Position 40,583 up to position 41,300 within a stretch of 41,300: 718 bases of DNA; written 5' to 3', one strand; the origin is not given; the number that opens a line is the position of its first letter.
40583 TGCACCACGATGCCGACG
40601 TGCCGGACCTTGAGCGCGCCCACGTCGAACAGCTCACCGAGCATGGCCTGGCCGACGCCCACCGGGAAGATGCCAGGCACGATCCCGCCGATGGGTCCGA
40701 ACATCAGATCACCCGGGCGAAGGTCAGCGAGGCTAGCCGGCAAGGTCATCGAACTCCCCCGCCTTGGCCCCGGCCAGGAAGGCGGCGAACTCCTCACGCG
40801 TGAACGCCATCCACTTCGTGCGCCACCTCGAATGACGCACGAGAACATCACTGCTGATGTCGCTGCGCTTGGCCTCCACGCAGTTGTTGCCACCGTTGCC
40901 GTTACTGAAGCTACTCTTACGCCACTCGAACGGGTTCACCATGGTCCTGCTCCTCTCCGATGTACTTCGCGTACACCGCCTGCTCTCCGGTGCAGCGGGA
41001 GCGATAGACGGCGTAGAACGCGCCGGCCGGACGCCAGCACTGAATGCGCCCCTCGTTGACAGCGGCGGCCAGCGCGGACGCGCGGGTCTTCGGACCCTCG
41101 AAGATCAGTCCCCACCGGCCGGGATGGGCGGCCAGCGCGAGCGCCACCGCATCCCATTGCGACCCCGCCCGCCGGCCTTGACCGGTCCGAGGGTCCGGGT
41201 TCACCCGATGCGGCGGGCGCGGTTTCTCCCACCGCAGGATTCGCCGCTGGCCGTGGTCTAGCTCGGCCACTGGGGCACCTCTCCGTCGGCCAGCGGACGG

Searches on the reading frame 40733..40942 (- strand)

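Call 87: search_protein_families(library=phrogs, proteins=[window:40733-40942:-], max_evalue=0.001)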
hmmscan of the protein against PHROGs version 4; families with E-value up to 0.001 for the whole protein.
window:40733-40942:- (69 aa): 1 family
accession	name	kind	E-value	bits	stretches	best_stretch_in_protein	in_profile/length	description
phrog_10815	-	unknown function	8.2e-13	48.9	1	3-64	5-63/63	-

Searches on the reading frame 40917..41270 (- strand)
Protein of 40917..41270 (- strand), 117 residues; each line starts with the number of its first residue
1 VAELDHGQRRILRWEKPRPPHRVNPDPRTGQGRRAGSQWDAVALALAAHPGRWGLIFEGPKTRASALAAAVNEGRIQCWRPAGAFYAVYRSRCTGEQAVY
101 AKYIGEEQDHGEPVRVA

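Call 87: search_protein_families(library=phrogs, proteins=[window:40917-41270:-], max_evalue=0.001)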
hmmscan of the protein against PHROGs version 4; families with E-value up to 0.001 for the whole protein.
window:40917-41270:- (117 aa): 1 family
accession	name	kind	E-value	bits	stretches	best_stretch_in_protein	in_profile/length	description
phrog_2660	-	unknown function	3.1e-07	31.2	1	29-114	133-217/265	-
